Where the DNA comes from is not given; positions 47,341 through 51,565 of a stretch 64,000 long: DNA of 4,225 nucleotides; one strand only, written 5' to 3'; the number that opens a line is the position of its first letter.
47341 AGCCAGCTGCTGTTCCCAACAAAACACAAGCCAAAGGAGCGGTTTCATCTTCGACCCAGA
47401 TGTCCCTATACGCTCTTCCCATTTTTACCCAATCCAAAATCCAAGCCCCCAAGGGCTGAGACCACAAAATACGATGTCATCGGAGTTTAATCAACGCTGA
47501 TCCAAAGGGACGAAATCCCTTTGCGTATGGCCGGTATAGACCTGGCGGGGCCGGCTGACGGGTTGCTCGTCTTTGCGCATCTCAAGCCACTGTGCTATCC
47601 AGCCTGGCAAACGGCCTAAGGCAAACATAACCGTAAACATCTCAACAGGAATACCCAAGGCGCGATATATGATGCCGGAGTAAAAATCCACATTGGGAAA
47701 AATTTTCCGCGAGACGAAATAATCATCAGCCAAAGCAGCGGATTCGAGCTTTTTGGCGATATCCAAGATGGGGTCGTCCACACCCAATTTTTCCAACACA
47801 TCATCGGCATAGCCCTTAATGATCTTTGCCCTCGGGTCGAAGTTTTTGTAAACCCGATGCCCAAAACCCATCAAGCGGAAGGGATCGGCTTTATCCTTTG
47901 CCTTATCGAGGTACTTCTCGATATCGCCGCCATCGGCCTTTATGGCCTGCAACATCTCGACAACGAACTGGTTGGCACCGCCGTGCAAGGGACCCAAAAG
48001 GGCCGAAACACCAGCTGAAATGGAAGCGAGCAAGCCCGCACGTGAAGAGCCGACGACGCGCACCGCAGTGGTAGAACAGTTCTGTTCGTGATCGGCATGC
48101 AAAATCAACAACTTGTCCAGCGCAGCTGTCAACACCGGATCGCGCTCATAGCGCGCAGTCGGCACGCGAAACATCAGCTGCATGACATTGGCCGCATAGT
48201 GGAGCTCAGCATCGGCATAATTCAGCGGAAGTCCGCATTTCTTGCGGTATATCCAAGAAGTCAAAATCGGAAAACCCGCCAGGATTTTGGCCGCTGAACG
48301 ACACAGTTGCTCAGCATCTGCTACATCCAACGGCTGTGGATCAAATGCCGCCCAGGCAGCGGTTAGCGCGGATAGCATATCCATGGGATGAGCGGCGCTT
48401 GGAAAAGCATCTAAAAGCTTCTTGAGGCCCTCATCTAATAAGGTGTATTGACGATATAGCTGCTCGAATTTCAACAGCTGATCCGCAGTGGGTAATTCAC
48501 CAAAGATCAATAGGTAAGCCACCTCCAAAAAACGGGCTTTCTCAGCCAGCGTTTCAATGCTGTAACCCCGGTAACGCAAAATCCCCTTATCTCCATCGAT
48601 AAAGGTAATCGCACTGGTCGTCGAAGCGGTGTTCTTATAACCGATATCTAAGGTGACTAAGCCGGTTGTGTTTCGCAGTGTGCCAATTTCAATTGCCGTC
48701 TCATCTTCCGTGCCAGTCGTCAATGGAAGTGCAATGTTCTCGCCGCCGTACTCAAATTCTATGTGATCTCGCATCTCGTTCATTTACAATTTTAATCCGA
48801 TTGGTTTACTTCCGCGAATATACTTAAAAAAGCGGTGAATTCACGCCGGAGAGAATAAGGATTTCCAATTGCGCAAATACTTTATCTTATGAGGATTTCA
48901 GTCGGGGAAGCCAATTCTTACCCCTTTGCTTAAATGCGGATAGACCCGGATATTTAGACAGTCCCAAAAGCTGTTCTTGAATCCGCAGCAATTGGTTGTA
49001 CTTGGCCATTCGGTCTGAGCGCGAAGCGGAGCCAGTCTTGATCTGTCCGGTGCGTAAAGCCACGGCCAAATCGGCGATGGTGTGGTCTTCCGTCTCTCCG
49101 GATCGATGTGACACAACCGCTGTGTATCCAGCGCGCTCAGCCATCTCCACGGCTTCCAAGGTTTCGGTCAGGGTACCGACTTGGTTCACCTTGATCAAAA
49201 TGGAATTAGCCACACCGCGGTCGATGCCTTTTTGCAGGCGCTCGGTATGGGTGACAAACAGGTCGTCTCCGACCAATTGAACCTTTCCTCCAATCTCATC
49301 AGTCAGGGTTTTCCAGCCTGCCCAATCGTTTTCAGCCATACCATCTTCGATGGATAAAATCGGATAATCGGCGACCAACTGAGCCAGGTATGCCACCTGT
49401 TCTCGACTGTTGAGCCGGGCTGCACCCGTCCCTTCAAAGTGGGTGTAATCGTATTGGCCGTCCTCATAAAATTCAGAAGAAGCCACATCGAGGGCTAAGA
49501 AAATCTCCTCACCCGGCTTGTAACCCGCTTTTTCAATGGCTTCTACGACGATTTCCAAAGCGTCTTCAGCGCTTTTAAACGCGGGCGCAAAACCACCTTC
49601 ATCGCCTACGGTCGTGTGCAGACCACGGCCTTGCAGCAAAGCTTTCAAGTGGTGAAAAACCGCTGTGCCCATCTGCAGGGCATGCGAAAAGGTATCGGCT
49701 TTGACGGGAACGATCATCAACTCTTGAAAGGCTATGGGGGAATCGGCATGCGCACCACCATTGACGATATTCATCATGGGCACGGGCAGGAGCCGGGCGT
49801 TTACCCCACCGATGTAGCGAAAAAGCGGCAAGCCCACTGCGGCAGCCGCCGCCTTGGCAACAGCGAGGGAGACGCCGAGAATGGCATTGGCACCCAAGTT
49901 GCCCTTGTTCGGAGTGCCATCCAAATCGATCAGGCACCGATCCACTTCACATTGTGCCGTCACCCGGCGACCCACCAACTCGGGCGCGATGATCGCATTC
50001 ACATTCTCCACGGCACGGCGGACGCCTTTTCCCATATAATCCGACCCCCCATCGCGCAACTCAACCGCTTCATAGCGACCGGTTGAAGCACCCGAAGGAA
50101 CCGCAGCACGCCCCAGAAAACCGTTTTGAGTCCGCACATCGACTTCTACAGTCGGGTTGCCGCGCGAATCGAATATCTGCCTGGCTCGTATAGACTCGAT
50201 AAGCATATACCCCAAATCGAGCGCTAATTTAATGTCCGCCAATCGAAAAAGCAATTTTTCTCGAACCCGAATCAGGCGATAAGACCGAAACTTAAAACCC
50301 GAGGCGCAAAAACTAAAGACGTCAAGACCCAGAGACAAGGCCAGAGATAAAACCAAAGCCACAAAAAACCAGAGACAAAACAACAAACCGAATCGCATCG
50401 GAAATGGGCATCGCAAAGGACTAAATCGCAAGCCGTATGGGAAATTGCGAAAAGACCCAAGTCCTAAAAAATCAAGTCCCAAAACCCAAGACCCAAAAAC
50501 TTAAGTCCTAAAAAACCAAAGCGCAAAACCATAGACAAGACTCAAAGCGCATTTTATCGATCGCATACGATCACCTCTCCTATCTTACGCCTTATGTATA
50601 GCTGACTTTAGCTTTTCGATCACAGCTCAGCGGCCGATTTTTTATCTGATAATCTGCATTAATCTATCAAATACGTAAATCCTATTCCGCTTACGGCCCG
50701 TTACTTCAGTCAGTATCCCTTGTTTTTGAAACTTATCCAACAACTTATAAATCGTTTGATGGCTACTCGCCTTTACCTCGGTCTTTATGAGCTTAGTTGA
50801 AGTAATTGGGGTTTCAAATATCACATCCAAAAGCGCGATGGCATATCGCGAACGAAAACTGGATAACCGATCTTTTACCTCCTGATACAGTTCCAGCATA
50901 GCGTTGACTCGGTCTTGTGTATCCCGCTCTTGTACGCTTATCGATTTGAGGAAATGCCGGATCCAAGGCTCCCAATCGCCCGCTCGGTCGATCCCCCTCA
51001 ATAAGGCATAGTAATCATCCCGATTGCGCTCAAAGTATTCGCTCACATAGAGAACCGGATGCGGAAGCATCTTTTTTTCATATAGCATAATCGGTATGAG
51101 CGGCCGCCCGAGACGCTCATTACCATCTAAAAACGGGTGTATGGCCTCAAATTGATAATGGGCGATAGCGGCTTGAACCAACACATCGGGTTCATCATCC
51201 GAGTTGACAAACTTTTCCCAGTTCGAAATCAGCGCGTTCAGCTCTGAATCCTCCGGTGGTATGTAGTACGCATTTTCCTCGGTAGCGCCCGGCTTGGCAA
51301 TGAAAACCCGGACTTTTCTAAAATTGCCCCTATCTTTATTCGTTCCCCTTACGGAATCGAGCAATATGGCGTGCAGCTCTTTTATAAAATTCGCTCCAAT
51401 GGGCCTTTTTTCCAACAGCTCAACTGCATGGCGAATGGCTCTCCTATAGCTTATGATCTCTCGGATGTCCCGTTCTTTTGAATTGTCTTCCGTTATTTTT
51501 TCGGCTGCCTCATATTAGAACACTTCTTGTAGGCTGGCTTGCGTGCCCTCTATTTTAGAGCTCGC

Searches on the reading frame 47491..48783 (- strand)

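Call 71: search_protein_families(library=pfam, proteins=[window:47491-48783:-], max_evalue=0.0001)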
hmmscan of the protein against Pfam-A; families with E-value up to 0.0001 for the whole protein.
window:47491-48783:- (430 aa): 1 family
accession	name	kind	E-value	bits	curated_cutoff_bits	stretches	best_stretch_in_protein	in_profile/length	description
PF00285.26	Citrate_synt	-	7.4e-127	423.7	27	1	48-413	1-357/357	Citrate synthase, C-terminal domain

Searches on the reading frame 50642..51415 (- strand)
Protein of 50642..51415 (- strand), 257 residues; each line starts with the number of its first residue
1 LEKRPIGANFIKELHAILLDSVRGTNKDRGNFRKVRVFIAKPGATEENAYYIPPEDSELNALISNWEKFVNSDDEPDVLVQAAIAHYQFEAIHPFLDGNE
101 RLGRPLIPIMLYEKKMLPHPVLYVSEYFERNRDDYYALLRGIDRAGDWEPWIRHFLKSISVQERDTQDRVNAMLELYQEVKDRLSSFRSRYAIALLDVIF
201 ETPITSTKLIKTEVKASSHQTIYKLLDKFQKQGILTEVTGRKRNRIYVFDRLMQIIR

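Call 71: search_protein_families(library=pfam, proteins=[window:50642-51415:-], max_evalue=0.0001)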
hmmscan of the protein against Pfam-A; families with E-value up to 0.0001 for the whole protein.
window:50642-51415:- (257 aa): 1 family
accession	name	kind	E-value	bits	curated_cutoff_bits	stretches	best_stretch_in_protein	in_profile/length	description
PF02661.23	Fic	-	3.1e-17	63.6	24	1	8-110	4-92/93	Fic/DOC family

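Call 86: search_protein_families(library=padloc, proteins=[window:50642-51415:-], max_evalue=0.01)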
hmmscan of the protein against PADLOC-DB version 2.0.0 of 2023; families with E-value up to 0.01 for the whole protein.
window:50642-51415:- (257 aa): 7 families
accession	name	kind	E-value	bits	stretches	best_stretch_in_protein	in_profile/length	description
PDLC03963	SoFic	-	2.4e-82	275.2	1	3-256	110-358/361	-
PDLC04966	PDC-S24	-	2.1e-20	71.1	1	4-142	230-368/497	-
PDLC04840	PDC-S04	-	1.4e-14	52.4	1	3-118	71-181/227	-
PDLC04837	PDC-S04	-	6.6e-12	43.2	1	4-143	83-209/234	-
PDLC04836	PDC-S04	-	9.8e-12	42.6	1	4-141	87-211/244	-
PDLC04839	PDC-S04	-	3e-08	31.6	1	6-116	59-164/205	-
PDLC04838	PDC-S04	-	0.0014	16.4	1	30-108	84-159/209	-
